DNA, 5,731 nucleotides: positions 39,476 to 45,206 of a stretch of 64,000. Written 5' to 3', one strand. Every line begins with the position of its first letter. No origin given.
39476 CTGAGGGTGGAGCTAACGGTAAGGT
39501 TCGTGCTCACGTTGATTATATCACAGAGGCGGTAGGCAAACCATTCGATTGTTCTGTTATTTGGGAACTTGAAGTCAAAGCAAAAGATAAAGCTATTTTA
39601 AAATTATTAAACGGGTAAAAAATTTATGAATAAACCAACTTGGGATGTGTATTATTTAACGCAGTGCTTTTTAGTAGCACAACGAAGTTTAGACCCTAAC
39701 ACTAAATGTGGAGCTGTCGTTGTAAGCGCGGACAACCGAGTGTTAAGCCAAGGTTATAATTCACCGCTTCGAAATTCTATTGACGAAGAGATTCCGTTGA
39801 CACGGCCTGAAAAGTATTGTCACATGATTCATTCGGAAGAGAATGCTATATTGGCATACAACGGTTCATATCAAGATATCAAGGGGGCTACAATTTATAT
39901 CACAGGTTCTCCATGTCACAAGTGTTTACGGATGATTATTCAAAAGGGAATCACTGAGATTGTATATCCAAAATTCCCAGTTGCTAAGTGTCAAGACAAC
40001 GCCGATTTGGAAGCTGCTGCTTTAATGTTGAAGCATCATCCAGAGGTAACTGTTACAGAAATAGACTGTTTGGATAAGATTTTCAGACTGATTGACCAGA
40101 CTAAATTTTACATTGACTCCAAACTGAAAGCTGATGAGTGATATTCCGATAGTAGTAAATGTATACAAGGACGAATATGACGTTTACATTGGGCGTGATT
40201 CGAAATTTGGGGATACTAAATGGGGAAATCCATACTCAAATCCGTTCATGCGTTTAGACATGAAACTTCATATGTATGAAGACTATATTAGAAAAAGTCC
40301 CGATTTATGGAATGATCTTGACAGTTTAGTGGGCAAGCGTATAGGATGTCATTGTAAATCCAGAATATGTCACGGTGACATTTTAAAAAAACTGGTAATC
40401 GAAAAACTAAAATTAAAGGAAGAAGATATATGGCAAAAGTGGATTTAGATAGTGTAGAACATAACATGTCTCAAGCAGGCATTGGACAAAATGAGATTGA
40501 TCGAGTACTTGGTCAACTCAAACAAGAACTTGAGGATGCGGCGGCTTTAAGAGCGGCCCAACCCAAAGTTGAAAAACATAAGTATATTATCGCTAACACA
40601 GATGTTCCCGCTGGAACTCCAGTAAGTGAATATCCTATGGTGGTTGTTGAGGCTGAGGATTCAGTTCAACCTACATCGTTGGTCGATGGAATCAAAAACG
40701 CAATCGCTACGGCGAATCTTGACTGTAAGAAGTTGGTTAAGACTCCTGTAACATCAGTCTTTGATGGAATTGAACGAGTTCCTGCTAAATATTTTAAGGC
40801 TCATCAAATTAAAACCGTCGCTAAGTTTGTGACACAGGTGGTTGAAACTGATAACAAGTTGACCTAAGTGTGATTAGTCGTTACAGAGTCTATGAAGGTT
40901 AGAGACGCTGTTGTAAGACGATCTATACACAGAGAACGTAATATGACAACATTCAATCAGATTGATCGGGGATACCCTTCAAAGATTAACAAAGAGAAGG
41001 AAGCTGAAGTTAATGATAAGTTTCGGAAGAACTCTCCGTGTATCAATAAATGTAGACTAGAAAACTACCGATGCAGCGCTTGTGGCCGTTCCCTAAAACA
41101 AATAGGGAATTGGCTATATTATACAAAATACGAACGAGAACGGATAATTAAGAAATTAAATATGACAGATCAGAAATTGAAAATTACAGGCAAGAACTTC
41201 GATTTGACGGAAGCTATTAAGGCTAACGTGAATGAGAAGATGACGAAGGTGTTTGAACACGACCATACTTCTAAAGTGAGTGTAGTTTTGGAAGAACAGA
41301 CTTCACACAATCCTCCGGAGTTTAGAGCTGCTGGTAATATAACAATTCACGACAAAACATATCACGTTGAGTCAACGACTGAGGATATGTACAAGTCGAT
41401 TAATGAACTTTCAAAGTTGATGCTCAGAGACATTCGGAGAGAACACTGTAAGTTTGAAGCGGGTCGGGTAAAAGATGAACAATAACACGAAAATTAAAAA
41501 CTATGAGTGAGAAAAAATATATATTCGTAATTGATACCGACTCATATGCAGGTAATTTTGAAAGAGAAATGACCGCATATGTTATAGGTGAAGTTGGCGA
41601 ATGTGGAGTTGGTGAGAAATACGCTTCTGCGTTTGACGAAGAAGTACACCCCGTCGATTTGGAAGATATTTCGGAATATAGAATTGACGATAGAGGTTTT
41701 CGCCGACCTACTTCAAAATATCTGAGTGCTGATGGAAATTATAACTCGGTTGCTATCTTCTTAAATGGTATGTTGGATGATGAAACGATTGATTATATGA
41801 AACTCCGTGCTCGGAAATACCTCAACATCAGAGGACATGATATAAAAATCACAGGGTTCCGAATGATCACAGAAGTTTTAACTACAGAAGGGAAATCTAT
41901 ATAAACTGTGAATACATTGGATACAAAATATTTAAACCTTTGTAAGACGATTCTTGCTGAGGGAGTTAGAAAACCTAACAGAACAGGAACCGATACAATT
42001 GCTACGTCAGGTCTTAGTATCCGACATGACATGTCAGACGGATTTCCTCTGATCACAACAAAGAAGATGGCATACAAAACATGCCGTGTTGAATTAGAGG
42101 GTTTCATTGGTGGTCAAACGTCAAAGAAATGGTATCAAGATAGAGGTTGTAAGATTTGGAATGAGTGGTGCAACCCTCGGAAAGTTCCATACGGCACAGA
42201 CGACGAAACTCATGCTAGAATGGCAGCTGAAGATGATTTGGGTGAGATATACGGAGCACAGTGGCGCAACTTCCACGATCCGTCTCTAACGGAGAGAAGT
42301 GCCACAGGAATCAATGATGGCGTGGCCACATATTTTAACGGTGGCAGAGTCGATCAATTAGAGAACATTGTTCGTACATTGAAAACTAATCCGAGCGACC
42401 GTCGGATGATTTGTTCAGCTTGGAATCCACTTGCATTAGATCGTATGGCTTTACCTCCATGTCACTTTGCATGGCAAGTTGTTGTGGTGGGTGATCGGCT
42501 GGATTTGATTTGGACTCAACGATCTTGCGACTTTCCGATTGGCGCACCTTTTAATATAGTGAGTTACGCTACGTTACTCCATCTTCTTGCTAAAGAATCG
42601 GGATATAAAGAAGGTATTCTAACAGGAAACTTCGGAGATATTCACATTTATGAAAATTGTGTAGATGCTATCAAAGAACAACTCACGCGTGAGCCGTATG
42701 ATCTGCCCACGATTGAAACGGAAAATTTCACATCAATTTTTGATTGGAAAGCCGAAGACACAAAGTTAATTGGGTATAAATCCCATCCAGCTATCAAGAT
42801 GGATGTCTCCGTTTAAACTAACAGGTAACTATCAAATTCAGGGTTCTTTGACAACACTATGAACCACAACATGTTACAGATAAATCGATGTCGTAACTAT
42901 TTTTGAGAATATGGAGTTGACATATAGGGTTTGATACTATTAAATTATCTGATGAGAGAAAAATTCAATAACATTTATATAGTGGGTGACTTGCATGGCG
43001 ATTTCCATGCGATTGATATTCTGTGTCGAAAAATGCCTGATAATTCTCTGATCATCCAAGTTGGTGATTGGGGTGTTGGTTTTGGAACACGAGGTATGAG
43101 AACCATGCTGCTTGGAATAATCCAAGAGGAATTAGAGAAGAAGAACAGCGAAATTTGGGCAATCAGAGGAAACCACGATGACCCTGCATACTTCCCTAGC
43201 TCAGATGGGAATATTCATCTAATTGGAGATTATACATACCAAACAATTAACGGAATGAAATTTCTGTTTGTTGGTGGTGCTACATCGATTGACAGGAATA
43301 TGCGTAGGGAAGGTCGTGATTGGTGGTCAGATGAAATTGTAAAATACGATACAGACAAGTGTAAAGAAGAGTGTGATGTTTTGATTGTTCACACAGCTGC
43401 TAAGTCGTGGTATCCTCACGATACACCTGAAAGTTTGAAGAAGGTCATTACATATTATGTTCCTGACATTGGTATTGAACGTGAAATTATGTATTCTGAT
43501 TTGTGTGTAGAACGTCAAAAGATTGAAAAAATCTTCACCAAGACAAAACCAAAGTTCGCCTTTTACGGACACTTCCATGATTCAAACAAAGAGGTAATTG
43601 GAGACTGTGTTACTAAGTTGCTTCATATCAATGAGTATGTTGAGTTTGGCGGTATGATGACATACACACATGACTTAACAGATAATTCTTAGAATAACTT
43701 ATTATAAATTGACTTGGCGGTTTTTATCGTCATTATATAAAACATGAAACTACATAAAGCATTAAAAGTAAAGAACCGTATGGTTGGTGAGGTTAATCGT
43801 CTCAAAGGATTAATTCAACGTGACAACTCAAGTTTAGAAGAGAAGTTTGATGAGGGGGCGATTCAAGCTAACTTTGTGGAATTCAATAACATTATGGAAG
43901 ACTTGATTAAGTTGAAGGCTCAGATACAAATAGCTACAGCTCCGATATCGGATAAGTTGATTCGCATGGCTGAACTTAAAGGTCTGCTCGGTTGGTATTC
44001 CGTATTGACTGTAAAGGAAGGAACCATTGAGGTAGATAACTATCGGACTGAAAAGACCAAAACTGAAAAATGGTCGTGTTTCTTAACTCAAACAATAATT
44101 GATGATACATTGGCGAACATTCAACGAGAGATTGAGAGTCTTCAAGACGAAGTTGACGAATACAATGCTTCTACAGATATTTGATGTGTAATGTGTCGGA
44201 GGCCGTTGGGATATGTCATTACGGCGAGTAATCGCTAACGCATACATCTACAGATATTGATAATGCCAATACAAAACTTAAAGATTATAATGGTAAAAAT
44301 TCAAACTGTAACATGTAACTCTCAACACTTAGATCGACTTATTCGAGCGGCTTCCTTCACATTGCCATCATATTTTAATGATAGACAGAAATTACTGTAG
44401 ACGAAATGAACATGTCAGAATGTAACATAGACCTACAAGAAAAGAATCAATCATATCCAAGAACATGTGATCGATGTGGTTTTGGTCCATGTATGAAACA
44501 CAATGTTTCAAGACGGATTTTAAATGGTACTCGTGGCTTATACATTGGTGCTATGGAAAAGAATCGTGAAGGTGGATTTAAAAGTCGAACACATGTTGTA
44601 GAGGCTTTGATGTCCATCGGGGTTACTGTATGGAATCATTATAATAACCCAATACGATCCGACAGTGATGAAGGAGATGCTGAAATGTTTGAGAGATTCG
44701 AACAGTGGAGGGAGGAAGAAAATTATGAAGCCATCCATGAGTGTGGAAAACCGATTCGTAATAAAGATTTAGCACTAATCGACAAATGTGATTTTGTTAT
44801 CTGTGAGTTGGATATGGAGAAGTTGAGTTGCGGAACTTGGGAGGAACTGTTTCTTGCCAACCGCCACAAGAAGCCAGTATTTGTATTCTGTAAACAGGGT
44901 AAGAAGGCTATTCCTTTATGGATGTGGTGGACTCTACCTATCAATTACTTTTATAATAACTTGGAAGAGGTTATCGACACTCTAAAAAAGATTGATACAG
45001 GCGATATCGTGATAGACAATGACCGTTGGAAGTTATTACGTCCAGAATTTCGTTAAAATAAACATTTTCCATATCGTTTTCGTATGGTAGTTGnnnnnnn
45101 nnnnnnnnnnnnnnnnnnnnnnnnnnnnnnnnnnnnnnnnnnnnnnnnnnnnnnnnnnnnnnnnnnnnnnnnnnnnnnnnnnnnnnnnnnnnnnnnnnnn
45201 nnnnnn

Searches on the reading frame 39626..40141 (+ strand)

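Call 115: search_protein_families(library=pfam, proteins=[window:39626-40141:+], max_evalue=0.001)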
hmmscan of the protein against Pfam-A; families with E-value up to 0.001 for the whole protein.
window:39626-40141:+ (171 aa): 2 families
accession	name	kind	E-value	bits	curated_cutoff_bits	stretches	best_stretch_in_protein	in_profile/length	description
PF00383.29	dCMP_cyt_deam_1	-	1.5e-19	70.2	25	1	5-114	2-100/102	Cytidine and deoxycytidylate deaminase zinc-binding region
PF14437.12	MafB19-deam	-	2.8e-11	43.9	27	1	16-114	13-99/142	MafB19-like deaminase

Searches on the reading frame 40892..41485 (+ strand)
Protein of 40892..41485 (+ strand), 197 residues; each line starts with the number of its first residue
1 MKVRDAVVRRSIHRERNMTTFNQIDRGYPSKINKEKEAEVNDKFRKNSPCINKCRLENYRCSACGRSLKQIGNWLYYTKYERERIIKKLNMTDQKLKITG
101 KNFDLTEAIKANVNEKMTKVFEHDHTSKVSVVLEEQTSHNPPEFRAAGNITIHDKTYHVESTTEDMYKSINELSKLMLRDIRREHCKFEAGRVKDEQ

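Call 115: search_protein_families(library=pfam, proteins=[window:40892-41485:+], max_evalue=0.001)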
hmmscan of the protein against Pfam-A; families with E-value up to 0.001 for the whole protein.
window:40892-41485:+ (197 aa): 2 families
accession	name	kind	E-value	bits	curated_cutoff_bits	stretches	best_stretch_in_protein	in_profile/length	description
PF02482.25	Ribosomal_S30AE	-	5.5e-13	49.9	23.7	1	97-187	2-86/88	Sigma 54 modulation protein / S30EA ribosomal protein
PF06945.18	DUF1289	-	3.5e-10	40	27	1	48-90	1-44/47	Protein of unknown function (DUF1289)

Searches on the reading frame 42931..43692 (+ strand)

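Call 115: search_protein_families(library=pfam, proteins=[window:42931-43692:+], max_evalue=0.001)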
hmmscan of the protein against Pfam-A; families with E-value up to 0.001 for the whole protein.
window:42931-43692:+ (253 aa): 2 families
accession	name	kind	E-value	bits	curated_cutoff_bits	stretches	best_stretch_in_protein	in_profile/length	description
PF00149.33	Metallophos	-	3.2e-12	47.7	21.5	1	15-217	3-190/191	Calcineurin-like phosphoesterase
PF12850.12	Metallophos_2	-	1.2e-07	32.4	27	1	15-122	3-94/154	Calcineurin-like phosphoesterase superfamily domain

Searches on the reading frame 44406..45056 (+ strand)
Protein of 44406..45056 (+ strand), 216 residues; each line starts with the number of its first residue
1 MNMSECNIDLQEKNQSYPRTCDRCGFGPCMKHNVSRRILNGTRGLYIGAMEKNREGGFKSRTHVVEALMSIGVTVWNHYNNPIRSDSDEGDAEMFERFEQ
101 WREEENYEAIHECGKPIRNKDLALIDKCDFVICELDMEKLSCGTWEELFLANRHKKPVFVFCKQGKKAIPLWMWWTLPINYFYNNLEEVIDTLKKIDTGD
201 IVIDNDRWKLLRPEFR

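Call 115: search_protein_families(library=pfam, proteins=[window:44406-45056:+], max_evalue=0.001)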
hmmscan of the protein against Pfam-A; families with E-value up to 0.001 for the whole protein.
window:44406-45056:+ (216 aa): 1 family
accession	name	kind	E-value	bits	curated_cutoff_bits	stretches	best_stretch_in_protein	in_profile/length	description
PF05014.21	Nuc_deoxyrib_tr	-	1.2e-08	35.6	28.8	1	65-167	21-102/117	Nucleoside 2-deoxyribosyltransferase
